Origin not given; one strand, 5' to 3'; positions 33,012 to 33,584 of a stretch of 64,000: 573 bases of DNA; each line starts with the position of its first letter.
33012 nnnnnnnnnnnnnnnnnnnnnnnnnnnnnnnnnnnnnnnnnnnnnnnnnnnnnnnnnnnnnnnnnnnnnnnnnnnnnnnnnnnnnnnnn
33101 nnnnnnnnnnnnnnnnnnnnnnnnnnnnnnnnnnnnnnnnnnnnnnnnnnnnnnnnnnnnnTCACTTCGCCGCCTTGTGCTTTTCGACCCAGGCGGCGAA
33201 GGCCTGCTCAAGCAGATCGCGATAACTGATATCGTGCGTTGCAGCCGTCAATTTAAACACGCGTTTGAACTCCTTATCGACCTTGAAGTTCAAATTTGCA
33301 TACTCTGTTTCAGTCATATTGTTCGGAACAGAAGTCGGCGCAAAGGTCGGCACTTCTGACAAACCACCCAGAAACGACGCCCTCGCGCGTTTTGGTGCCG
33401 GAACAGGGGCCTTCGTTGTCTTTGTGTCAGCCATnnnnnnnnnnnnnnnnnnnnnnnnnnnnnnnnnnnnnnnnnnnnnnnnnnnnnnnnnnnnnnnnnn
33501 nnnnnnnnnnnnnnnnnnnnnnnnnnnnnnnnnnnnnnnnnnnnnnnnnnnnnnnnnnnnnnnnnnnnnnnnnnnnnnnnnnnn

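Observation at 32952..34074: Type Ib partition module (ParA + small RHH-like protein) in a phage, with an adjacent tiny two-TM gene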

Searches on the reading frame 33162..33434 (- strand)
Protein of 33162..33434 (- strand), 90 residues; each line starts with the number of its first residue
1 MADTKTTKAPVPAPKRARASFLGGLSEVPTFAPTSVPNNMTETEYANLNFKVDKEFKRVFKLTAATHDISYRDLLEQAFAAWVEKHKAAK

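Call 3: search_protein_families(library=pfam, proteins=[window:33162-33434:-], max_evalue=0.1)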
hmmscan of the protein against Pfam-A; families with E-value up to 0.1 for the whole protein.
window:33162-33434:- (90 aa): 1 family
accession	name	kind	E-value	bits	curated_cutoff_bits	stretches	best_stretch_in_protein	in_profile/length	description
PF23807.1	RHH_10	-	0.0023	18.6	27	1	43-77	21-55/84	Ribbon-helix-helix protein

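Call 4: search_protein_families(library=ncbifam, proteins=[window:33162-33434:-], max_evalue=0.1)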
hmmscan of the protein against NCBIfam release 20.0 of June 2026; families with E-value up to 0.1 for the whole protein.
window:33162-33434:- (90 aa): 0 families

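Call 5: search_protein_families(library=phrogs, proteins=[window:33162-33434:-], max_evalue=0.1)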
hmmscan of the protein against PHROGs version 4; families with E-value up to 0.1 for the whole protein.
window:33162-33434:- (90 aa): 4 families
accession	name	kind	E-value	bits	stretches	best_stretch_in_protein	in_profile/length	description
phrog_6024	-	unknown function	5.5e-08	34.2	1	12-85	5-78/80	-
phrog_29293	-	unknown function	0.019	16.6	1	11-86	20-91/94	-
phrog_582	-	transcription regulation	0.023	16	1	40-88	52-100/105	Arc-like repressor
phrog_36283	-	unknown function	0.088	13.7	0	34-68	3-37/64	-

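Call 19: find_homologous_proteins(query=window:33162-33434:-)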
Query window:33162-33434:- (90 aa): 2 proteins with E <= 0.001 among 4 candidates.
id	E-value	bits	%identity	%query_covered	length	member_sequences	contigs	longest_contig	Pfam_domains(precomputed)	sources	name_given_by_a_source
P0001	3.2e-52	192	100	100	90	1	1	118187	-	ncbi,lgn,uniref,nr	ncbi:hypothetical protein [Phyllobacterium myrsinacearum]|uniref:Uncharacterized protein n=1 Tax=Phy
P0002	5.1e-30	121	67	92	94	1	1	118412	-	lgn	-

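Call 21: search_solved_structures(query=window:33162-33434:-, max_evalue=10)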
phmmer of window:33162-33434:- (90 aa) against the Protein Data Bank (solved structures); distinct sequences matched with E-value up to 10: 11.
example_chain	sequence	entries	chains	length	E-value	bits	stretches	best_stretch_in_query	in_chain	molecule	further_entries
5wy2_A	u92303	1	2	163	0.094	16.5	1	38-73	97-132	Sorting nexin-5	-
5tp1_A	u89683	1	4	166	0.097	16.4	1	38-73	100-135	Sorting nexin-5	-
5tgh_A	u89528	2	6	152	0.32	14.8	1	38-73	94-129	Sorting nexin-5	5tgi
5tgj_A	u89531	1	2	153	0.33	14.7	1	38-73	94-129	Sorting nexin-5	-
3hpb_A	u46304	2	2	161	0.33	14.7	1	38-73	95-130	Snx5 protein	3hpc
6n5x_A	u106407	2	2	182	0.38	14.5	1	38-73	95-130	Sorting nexin-5,Cation-independent mannose-6-phosphate receptor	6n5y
9iae_A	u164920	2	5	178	0.45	14.3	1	38-73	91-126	Sorting nexin-5,Nuclear receptor coactivator 7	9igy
6n5z_A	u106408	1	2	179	0.46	14.3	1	38-73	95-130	Sorting nexin-5,Semaphorin-4C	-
5wdi_A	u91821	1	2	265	0.91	13.3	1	34-84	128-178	Ubiquitin-associated and SH3 domain-containing protein A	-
8g2z_2G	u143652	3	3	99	1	13.2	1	21-84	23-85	Flagellar FliJ protein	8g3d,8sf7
8afz_B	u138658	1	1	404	1.2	12.9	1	38-73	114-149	Sorting nexin-5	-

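Call 22: find_encoding_contigs(protein=P0001, flank=10000, max_places=6)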
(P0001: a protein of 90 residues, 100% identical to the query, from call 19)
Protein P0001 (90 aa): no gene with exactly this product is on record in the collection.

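Call 23: find_encoding_contigs(protein=P0002, flank=10000, max_places=6)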
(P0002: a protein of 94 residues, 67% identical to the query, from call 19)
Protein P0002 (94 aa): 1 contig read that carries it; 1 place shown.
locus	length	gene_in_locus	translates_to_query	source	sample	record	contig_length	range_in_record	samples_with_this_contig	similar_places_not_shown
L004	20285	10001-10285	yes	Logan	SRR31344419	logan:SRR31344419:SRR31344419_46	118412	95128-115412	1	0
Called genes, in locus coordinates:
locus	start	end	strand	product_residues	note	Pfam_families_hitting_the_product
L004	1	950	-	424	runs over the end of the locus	PF03237:Terminase_6N, PF04466:Terminase_3, PF13401:AAA_22 (weak)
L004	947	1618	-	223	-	-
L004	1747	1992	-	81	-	-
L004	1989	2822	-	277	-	-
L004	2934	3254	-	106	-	-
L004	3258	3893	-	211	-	PF00005:ABC_tran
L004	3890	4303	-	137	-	-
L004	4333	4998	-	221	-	PF02195:ParB_N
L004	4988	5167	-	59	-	-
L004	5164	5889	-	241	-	PF02195:ParB_N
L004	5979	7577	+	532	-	PF00270:DEAD (faint), PF04851:ResIII, PF00271:Helicase_C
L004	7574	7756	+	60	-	-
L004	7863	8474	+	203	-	-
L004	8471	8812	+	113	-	-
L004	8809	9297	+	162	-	-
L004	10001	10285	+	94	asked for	-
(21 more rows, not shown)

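Call 24: list_cluster_members(proteins=[window:33162-33434:-, window:33427-34074:-, window:32952-33161:+])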
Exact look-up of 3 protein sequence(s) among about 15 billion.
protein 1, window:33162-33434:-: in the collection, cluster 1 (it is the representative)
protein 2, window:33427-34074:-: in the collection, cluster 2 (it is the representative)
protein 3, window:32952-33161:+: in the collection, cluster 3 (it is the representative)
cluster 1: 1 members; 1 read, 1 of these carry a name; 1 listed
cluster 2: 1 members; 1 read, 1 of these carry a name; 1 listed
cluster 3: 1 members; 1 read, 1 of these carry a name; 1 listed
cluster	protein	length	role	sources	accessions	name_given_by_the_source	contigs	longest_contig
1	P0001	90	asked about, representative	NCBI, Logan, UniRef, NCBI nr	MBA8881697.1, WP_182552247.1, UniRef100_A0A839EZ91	hypothetical protein [Phyllobacterium myrsinacearum] | Uncharacterized protein n=1 Tax=Phyllobacterium myrsinacearum TaxID=28101 ...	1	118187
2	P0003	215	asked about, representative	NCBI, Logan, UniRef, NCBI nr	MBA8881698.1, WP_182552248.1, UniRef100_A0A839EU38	ParA family protein [Phyllobacterium myrsinacearum] | Chromosome partitioning protein n=1 Tax=Phyllobacterium myrsinacearum TaxID=28101 ...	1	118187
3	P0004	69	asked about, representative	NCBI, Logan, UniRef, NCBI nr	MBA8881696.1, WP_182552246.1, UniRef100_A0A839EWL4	hypothetical protein [Phyllobacterium myrsinacearum] | Uncharacterized protein (DUF983 family) n=1 Tax=Phyllobacterium myrsinacearum TaxID=28101 ...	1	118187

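Call 49: find_homologous_proteins(query=A3, max_evalue=0.001)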
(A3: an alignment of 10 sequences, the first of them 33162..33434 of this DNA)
Query A3 (10 sequences) (90 aa, profile of the alignment): 89 proteins with E <= 0.001 among 444 candidates.
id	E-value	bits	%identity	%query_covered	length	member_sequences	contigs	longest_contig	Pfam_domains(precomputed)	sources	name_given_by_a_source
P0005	1.2e-30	124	38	94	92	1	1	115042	-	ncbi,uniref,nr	ncbi:hypothetical protein B7L88_gp091 [Rhizobium phage RHEph10]|uniref:hypothetical protein n=1 Tax=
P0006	1.9e-30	123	27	92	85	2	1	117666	-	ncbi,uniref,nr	ncbi:hypothetical protein B9J07_27690 [Sinorhizobium sp. LM21]|uniref:hypothetical protein n=1 Tax=S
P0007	3.6e-30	122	42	99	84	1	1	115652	-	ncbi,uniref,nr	ncbi:hypothetical protein [Pararhizobium qamdonense]|uniref:hypothetical protein n=1 Tax=Pararhizobi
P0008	1.6e-29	120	30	94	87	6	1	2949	-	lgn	-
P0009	7.9e-29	118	41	91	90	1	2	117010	-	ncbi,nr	ncbi:hypothetical protein EVC20_021 [Rhizobium phage RHph_Y2_17_1]|nr:hypothetical protein EVC19_021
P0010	4.9e-28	116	30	97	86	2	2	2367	-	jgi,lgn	jgi:hypothetical protein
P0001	7.3e-28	115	100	100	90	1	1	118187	-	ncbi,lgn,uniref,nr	ncbi:hypothetical protein [Phyllobacterium myrsinacearum]|uniref:Uncharacterized protein n=1 Tax=Phy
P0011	1.4e-27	114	47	69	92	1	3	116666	-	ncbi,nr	ncbi:hypothetical protein EVB78_019 [Rhizobium phage RHph_N1_15]|nr:hypothetical protein EVB77_019 [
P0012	2.1e-27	114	31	94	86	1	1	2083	-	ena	-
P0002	4.1e-27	113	67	92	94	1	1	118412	-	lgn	-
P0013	5.3e-27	112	35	97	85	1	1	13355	-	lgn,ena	-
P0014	6.7e-27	112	39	98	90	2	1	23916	-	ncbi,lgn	-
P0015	1.3e-26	111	43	99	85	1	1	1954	-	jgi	jgi:hypothetical protein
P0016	3.9e-26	110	47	93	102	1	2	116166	-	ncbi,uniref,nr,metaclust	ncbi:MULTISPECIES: hypothetical protein [unclassified Ensifer]|uniref:hypothetical protein n=1 Tax=u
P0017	3.7e-25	106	26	98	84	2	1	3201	-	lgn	-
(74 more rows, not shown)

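Call 58: predict_structure(alignment_id=A4)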
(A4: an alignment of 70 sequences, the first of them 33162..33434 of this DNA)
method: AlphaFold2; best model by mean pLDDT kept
length: 90 residues; sequences in the alignment: 70
mean_pLDDT: 76.5   pTM: 0.44
mean pLDDT of the five models: 76.5, 76.0, 73.9, 73.8, 73.6
residues with pLDDT >= 90: 36; 70-90: 16; 50-70: 37; < 50: 1
segments of 3 or more residues with pLDDT < 50: none
pLDDT, mean of each block of 10 residues (from residue 1): 60 66 55 63 75 94 96 93 87
secondary structure, 60 per line:
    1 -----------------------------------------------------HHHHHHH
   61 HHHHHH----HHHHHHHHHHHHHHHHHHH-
elements in order: H54-66 H71-89

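Call 60: search_solved_structures(query=A4, max_evalue=10, show_alignments=3)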
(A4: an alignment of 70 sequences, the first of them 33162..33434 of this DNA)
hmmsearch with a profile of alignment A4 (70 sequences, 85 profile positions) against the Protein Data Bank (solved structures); distinct sequences matched with E-value up to 10: 5.
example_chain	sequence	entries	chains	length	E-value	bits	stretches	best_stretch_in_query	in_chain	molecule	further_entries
1p94_A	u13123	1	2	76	0.0031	21.5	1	36-81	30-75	plasmid partition protein ParG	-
1irq_A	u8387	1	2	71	0.0035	21.4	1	21-81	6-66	omega transcriptional repressor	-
2bnw_A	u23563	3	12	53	0.016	19.2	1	38-81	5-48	ORF OMEGA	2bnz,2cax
2kel_A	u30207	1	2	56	0.5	14.5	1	36-82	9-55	Uncharacterized protein 56B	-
1mnt_A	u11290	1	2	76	0.7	14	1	43-71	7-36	MNT REPRESSOR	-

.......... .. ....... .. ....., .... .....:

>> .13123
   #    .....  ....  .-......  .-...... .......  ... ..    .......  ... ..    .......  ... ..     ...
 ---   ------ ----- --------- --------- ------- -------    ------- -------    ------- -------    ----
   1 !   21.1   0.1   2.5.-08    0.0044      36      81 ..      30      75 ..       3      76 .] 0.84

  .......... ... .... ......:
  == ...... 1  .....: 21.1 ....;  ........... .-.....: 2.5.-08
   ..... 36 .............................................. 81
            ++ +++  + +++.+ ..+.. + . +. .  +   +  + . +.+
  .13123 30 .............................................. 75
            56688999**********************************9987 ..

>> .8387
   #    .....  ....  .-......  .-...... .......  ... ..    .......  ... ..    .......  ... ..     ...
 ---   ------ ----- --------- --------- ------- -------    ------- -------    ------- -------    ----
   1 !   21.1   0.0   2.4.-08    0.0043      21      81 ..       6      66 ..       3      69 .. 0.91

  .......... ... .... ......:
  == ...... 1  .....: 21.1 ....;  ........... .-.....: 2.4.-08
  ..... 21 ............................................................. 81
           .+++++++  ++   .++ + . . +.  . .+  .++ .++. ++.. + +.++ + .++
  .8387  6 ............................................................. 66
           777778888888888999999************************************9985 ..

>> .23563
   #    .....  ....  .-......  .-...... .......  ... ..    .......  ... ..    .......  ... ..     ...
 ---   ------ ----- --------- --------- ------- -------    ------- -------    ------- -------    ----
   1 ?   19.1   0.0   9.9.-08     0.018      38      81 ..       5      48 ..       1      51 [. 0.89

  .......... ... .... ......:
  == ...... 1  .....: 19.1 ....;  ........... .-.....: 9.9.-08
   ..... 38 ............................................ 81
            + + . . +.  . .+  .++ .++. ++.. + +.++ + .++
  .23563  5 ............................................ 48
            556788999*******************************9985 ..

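Call 61: search_protein_families(library=pfam, alignment_id=A4, max_evalue=0.01)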
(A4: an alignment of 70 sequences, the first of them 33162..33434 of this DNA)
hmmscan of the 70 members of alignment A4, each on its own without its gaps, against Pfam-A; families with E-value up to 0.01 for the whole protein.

A. member 1, window:33162-33434:- (90 aa): 1 family
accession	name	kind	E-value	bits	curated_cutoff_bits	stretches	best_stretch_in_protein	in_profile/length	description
PF23807.1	RHH_10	-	0.0023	18.6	27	1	43-77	21-55/84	Ribbon-helix-helix protein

B. families by the number of members that match (of 70 scanned): 9 families
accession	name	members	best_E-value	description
PF23807.1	RHH_10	28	3e-05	Ribbon-helix-helix protein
PF09274.16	ParG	15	0.00032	ParG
PF05534.18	HicB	7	0.00049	HicB family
PF20605.4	Antitox_RHH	4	2.2e-05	Antitoxin-like ribbon-helix-helix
PF22513.2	FitA-like_RHH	2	0.0047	Antitoxin FitA-like, ribbon-helix-helix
PF07764.18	Omega_Repress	2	0.0048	Omega Transcriptional Repressor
PF11725.13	AvrE_T3Es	1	0.0026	AvrE-family Type-III effector proteins (T3Es)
PF09386.16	ParD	1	0.0072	Antitoxin ParD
PF13820.11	NCOA6_TRADD-N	1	0.0082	Nuclear receptor coactivator 6, TRADD-N domain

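Call 62: fold_search(model_id=the predicted structure, library=pdb)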
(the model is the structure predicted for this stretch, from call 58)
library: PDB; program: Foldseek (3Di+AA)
matches with E <= 10: 84; with E <= 0.001: 0
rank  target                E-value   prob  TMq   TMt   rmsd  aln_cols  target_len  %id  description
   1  6iya_D                7.2e-02  1.00  0.45  0.78   1.7        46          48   20  Structure of the DNA binding domain of antitoxin CopASO (released 2019-01-16)
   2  6iya_F                8.4e-02  1.00  0.44  0.75   1.9        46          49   20  Structure of the DNA binding domain of antitoxin CopASO (released 2019-01-16)
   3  6iya_C                9.1e-02  1.00  0.45  0.83   1.5        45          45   20  Structure of the DNA binding domain of antitoxin CopASO (released 2019-01-16)
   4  6iya_A                9.1e-02  1.00  0.46  0.78   2.0        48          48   19  Structure of the DNA binding domain of antitoxin CopASO (released 2019-01-16)
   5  9kkd_B                1.6e-01  1.00  0.44  0.88   1.0        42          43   19  the structure of StnY (released 2025-11-19)
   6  9kkd_A                2.6e-01  0.99  0.44  0.84   1.0        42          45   19  the structure of StnY (released 2025-11-19)
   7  1p94_MODEL_1_A        3.0e-01  0.97  0.41  0.48   1.8        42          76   24  NMR Structure of ParG symmetric dimer (released 2004-01-13)
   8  2jxg_A                3.5e-01  0.69  0.33  0.52   2.9        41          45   27  Solution Structure of the DNA Binding domain of Proline Utilization A (PutA) (released 2008-02-19)
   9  3ft7_A                4.0e-01  0.96  0.43  0.78   1.6        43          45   14  Crystal structure of an extremely stable dimeric protein from sulfolobus islandicus (released 2009-10-20)
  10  2k9i_MODEL_1_A        4.3e-01  0.90  0.43  0.65   3.1        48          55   17  NMR structure of plasmid copy control protein ORF56 from sulfolobus islandicus (released 2009-10-20)
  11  2cpg_B                5.0e-01  0.96  0.44  0.83   1.1        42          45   10  TRANSCRIPTIONAL REPRESSOR COPG (released 1999-11-19)
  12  2k5j_MODEL_1_A        6.3e-01  0.84  0.44  0.48   3.7        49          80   12  Solution structure of protein yiiF from Shigella flexneri serotype 5b (strain 8401) . Northeast Structural Gen (released 2008-08-26)
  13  6sbx_C                6.8e-01  0.87  0.43  0.66   2.0        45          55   20  CdbA Form Two (released 2020-04-22)
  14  6ajm_E                6.8e-01  0.69  0.38  0.48   2.5        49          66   16  Crystal structure of apo AtaTR (released 2019-01-02)
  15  6sbw                  7.9e-01  0.85  0.43  0.75   1.8        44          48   18  CdbA Form One (released 2020-04-22)
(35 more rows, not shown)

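Call 81: search_protein_representatives(alignment_id=A4)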
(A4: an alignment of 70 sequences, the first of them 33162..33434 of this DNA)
Query: 70 sequences, 85 profile positions. Proteins with E-value up to 0.001 (for the whole library): 1047; up to 1e-10: 151; up to 1e-30: 0. The best 150 are listed.
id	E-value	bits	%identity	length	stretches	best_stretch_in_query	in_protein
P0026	2.3e-29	118.2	-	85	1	1-84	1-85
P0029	5.7e-29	116.9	-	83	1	1-84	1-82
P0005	1.2e-26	109.4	-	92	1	4-82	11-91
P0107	7.5e-25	103.7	-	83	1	1-84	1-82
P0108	3.4e-23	98.4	-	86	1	1-83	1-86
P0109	8.5e-23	97.1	-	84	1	2-84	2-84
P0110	9.9e-23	96.9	-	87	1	1-83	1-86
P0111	1.4e-22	96.4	-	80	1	1-81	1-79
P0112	1.8e-22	96.0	-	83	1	1-84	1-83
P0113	2.4e-22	95.7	-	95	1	1-81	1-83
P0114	2.8e-22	95.5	-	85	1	4-81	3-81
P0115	4.4e-22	94.8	-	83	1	7-84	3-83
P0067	4.5e-22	94.8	-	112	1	3-83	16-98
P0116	1.2e-21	93.4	-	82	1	1-84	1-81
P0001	1.4e-21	93.2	-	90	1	1-84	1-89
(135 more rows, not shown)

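Call 83: search_protein_families(library=padloc, proteins=[window:33162-33434:-], max_evalue=0.01)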
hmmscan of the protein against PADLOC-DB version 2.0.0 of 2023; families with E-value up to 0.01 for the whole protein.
window:33162-33434:- (90 aa): 0 families
